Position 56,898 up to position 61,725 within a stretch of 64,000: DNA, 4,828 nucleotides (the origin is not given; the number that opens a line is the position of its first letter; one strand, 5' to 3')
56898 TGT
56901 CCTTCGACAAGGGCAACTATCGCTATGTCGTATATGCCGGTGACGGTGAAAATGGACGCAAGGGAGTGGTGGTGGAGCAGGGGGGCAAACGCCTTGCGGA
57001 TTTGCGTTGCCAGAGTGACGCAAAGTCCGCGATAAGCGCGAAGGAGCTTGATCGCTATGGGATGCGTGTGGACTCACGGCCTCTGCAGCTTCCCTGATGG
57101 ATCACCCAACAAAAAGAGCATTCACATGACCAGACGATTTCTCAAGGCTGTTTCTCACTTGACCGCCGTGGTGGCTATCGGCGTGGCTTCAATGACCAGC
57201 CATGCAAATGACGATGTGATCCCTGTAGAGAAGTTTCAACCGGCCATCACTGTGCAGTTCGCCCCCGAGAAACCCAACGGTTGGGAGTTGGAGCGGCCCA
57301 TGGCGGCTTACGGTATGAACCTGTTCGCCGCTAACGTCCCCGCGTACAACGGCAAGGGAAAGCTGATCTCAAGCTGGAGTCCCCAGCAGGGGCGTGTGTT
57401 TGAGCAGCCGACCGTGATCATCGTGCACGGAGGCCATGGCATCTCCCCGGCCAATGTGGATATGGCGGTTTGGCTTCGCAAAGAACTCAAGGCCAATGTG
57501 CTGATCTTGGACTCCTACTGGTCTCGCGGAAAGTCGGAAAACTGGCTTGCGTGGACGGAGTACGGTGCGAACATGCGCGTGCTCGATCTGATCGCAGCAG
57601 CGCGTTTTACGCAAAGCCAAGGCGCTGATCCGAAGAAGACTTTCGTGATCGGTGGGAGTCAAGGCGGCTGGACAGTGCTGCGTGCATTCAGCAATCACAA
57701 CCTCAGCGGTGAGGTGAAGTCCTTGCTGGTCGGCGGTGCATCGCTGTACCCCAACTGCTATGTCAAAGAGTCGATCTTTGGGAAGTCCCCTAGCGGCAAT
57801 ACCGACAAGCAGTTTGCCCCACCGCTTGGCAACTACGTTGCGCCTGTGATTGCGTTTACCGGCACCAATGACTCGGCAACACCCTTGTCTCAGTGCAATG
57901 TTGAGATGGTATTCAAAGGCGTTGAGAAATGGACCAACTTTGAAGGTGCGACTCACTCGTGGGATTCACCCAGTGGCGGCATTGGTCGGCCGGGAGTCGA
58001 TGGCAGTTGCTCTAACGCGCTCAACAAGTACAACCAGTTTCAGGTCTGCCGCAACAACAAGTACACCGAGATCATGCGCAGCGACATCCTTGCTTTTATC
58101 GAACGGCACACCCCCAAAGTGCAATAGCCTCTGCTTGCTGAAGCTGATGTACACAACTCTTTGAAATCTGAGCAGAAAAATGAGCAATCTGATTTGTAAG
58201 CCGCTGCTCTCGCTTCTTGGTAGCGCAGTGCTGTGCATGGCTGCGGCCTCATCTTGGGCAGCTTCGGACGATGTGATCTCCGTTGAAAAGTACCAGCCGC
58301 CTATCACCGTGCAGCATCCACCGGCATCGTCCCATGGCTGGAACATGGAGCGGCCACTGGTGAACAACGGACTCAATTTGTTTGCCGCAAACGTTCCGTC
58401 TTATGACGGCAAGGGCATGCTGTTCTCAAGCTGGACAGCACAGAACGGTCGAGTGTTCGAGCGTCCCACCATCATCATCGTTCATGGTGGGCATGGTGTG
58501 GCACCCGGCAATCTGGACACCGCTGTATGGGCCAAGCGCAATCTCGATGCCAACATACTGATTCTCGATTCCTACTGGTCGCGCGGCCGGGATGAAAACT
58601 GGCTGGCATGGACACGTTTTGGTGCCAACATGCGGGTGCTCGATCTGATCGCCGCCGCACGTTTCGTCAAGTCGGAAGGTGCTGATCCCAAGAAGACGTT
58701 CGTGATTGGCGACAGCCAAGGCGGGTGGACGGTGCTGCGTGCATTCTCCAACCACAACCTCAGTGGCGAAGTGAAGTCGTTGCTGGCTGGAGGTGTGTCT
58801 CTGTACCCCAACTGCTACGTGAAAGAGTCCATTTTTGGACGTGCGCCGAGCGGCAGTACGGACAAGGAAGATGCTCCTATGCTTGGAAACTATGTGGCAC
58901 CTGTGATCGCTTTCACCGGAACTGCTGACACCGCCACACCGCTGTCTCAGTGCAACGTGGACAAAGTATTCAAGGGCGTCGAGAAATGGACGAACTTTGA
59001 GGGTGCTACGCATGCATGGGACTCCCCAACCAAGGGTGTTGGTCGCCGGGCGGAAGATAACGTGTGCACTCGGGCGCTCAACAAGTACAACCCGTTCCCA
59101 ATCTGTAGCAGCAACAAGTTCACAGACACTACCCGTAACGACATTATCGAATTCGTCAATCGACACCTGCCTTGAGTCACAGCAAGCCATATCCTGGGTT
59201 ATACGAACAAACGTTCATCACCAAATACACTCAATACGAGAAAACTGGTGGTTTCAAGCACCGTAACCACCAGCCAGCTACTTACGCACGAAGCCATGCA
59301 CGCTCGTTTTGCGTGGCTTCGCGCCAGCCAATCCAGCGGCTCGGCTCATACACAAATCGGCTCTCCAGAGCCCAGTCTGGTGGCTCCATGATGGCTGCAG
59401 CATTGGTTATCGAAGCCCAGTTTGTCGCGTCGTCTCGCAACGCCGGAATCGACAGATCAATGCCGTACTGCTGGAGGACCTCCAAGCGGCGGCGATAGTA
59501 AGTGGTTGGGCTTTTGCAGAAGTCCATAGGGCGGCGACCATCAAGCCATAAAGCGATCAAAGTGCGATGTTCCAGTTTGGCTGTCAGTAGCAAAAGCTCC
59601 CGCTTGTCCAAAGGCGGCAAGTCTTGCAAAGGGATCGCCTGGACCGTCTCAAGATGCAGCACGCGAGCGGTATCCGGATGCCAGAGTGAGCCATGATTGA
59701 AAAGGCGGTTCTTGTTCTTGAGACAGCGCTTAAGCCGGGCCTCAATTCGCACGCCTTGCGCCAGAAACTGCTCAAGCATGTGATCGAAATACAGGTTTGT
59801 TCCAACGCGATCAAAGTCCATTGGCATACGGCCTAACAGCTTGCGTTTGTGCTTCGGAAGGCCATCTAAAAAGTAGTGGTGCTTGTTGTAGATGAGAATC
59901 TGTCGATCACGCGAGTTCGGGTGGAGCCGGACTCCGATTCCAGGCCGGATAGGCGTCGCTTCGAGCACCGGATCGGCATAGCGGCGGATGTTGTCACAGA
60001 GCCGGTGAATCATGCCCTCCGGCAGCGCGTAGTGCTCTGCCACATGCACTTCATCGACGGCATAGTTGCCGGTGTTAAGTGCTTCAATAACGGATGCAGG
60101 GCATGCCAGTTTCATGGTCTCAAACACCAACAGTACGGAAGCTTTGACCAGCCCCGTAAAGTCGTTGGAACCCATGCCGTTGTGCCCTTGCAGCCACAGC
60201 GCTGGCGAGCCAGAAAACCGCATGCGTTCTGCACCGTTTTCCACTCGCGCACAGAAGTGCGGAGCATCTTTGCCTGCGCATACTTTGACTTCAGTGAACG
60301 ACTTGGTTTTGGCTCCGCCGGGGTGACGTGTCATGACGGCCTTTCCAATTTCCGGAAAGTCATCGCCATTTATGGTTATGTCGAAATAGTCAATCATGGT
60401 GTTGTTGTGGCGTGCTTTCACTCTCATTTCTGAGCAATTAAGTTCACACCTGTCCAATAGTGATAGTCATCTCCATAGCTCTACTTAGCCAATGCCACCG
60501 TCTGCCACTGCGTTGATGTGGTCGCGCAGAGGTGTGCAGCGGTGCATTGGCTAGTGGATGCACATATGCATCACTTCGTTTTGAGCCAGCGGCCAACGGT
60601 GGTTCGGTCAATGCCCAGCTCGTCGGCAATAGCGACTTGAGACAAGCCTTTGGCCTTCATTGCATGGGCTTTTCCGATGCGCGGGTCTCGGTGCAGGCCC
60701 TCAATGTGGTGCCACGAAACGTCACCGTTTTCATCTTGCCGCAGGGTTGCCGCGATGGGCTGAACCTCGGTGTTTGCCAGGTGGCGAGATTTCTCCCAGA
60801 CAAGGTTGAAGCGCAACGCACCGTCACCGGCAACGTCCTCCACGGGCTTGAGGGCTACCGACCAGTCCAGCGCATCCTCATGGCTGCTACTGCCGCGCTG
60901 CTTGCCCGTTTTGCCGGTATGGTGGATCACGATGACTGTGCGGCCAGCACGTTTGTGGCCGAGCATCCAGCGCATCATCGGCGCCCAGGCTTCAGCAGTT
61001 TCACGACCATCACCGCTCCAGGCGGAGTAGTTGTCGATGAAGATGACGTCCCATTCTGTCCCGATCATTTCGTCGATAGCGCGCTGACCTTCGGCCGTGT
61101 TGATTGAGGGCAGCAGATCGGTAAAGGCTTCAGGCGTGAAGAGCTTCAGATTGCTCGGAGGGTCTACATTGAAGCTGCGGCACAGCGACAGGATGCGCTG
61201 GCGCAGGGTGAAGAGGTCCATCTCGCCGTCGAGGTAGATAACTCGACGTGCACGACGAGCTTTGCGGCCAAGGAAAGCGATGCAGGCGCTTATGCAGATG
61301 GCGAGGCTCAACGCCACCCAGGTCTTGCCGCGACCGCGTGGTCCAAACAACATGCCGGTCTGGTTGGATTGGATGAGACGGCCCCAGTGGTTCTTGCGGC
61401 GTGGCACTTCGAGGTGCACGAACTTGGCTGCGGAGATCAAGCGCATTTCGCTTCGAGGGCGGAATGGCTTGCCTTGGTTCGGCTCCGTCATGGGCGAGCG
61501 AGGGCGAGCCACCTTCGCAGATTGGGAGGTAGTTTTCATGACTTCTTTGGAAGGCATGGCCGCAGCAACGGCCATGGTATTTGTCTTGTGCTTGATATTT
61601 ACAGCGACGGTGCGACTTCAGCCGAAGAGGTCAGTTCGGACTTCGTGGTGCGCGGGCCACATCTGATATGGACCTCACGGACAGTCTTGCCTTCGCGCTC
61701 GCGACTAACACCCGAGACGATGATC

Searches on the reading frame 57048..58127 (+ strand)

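Call 9: search_protein_families(library=pfam, proteins=[window:57048-58127:+], max_evalue=0.001)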
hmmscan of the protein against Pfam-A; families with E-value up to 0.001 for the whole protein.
window:57048-58127:+ (359 aa): 2 families
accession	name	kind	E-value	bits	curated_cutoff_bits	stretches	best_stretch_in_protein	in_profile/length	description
PF00561.26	Abhydrolase_1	-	4e-05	23.8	25.8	0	121-226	1-97/245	alpha/beta hydrolase fold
PF00326.27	Peptidase_S9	-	0.0005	20.1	22.6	0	151-215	17-83/213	Prolyl oligopeptidase family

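Call 63: search_protein_families(library=padloc, proteins=[window:57048-58127:+], max_evalue=0.001)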
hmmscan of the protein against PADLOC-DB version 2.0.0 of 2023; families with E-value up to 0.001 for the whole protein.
window:57048-58127:+ (359 aa): 0 families

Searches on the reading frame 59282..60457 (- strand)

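Call 63: search_protein_families(library=padloc, proteins=[window:59282-60457:-], max_evalue=0.001)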
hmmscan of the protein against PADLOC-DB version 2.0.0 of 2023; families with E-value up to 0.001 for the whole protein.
window:59282-60457:- (391 aa): 0 families

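Call 96: search_protein_families(library=pfam, proteins=[window:59282-60457:-], max_evalue=0.001)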
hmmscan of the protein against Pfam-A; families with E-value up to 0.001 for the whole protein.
window:59282-60457:- (391 aa): 1 family
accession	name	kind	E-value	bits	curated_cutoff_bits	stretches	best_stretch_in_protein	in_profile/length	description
PF05144.20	Phage_CRI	-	1.2e-10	41.9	21.7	1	68-250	54-221/232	Replication-associated protein G2P N-terminal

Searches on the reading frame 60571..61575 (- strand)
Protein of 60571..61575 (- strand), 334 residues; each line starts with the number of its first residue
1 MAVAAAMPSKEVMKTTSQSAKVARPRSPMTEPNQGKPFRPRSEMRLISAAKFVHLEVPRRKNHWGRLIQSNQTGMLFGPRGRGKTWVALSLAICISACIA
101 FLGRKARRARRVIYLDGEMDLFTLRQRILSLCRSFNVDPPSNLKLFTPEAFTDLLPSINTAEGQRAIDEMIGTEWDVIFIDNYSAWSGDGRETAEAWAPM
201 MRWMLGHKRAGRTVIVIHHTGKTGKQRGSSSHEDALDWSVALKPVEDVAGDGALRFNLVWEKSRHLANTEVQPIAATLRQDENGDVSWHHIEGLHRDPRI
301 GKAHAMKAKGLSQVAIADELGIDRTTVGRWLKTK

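Call 63: search_protein_families(library=padloc, proteins=[window:60571-61575:-], max_evalue=0.001)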
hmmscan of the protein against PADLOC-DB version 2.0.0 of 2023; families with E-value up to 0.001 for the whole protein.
window:60571-61575:- (334 aa): 0 families

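Call 96: search_protein_families(library=pfam, proteins=[window:60571-61575:-], max_evalue=0.001)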
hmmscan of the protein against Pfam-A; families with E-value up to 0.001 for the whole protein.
window:60571-61575:- (334 aa): 3 families
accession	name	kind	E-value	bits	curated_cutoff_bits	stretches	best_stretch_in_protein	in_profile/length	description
PF13481.12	AAA_25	-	4.5e-22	79.1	27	1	48-224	11-194/195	AAA domain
PF13384.12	HTH_23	-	0.00011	22.3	24.6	1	308-332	15-39/50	Homeodomain-like domain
PF01381.28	HTH_3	-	0.00022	21.6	23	1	305-331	4-30/55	Helix-turn-helix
